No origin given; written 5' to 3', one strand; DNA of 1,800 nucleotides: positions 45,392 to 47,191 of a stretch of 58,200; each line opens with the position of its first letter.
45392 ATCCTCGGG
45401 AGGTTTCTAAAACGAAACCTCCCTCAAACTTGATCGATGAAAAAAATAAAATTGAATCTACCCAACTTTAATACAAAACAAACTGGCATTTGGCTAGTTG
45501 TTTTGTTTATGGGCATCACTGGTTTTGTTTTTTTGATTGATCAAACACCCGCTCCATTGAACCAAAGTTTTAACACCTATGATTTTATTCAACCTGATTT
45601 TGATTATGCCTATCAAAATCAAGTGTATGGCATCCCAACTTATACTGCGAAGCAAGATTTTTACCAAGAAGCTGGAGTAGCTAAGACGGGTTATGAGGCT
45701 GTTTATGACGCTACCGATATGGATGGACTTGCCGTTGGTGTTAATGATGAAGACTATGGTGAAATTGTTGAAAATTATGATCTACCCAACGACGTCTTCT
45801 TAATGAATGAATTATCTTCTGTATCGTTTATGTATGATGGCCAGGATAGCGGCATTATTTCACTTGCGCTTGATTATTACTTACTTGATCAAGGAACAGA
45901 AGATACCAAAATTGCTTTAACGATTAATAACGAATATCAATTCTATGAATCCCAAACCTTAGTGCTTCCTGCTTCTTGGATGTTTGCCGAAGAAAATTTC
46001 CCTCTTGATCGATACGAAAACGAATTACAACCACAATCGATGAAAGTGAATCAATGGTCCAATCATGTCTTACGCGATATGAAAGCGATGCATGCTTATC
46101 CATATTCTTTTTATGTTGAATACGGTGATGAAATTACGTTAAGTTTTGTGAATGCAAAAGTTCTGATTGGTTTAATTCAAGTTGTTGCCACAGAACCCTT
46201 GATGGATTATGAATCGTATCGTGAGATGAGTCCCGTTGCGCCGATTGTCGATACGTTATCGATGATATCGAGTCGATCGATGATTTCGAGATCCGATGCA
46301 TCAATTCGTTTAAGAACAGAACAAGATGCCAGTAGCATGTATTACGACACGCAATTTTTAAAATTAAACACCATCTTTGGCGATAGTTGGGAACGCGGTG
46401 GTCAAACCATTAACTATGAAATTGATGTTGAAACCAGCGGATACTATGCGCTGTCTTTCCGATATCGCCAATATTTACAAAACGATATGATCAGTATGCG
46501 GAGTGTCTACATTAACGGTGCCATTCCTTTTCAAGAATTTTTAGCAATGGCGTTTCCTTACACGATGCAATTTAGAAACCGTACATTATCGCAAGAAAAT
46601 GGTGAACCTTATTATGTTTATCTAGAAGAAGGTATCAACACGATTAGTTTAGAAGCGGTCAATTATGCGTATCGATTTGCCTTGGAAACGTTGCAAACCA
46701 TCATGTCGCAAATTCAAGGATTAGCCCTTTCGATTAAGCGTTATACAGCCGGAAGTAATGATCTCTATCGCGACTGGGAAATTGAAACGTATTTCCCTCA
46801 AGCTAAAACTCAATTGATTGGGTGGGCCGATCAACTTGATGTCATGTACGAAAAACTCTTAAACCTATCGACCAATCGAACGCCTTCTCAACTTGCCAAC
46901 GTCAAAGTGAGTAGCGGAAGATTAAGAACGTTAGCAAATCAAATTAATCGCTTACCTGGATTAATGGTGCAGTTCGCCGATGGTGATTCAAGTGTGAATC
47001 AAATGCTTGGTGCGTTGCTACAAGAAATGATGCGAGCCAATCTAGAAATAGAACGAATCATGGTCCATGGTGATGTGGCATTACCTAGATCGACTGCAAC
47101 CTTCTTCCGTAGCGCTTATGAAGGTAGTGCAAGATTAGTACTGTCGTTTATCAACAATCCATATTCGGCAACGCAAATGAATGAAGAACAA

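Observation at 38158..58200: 20-kb single-strand glycan locus with known beta-glucan parts around an uncharacterised three-gene core, two ABC permease pairs, and no ATPase or regulator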

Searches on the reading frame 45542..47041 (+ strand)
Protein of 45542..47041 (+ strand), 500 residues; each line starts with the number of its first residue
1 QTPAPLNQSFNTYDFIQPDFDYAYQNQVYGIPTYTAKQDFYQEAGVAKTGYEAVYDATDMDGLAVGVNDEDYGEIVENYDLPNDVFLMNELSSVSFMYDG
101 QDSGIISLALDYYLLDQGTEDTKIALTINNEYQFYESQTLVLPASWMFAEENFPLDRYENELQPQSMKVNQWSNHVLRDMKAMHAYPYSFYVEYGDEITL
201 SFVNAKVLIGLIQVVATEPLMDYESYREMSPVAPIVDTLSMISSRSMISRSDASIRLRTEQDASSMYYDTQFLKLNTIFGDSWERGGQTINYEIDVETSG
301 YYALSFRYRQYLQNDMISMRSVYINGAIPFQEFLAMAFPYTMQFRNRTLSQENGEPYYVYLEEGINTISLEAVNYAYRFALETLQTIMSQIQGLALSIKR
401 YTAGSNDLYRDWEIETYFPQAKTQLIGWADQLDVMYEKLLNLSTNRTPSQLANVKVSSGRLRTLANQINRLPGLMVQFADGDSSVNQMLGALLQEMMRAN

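Call 61: search_solved_structures(query=window:45542-47041:+, max_evalue=10)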
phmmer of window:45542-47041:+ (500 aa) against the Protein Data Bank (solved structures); distinct sequences matched with E-value up to 10: 1.
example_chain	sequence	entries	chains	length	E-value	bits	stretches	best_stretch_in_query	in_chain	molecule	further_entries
5zzb_A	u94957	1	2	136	0.87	11.8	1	61-130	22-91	Uncharacterized protein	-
